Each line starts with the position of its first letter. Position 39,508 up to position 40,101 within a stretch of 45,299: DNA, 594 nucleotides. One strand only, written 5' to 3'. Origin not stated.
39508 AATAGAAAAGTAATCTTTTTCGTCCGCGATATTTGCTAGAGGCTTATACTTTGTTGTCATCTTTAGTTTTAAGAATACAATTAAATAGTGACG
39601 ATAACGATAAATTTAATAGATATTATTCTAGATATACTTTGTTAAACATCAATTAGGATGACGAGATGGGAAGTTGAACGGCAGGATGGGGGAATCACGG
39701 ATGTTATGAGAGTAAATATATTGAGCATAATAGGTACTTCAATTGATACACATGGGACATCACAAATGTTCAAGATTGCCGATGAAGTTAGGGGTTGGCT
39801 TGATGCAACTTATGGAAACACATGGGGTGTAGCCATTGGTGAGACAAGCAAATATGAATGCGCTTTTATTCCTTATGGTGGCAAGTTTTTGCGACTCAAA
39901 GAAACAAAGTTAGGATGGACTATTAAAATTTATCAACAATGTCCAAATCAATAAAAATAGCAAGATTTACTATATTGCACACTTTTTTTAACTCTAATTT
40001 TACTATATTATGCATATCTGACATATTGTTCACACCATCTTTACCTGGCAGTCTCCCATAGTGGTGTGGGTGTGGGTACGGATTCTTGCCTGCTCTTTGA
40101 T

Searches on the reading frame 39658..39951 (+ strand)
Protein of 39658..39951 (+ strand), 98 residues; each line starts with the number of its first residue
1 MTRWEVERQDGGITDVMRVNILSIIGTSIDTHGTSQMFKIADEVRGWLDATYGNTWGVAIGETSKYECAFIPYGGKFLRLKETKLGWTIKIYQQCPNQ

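Call 12: find_encoding_contigs(protein=window:39658-39951:+, flank=10000, max_places=10)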
Protein window:39658-39951:+ (98 aa): 7 contigs read that carry it; 5 places shown.
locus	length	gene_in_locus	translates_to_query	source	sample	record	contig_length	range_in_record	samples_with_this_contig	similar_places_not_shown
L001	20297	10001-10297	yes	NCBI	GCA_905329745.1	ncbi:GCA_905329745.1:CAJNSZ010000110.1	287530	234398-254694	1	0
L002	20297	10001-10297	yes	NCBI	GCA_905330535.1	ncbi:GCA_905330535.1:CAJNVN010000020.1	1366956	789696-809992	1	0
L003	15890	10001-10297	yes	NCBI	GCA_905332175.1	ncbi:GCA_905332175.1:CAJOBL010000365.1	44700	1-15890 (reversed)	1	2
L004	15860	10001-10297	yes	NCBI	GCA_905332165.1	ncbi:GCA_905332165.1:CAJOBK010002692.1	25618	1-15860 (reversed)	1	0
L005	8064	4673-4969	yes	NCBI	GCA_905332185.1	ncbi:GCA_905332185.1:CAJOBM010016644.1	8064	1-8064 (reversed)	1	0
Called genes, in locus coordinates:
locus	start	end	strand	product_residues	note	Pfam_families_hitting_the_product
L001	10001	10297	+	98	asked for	-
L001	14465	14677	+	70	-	-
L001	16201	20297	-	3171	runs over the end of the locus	PF20255:DUF6606, PF12340:DUF3638, PF12359:DUF3645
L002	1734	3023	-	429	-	-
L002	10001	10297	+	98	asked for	-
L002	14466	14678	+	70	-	-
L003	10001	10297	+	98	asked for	-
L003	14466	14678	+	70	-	-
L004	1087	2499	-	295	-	-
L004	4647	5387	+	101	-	-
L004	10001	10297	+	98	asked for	-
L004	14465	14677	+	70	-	-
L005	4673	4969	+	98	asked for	-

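Call 55: search_protein_families(library=pfam, proteins=[window:39658-39951:+], max_evalue=0.01)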
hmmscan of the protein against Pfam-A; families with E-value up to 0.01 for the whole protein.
window:39658-39951:+ (98 aa): 1 family
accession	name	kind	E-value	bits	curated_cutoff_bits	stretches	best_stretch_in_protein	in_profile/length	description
PF01221.23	Dynein_light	-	0.00011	22.9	29.1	1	14-63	10-59/86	Dynein light chain type 1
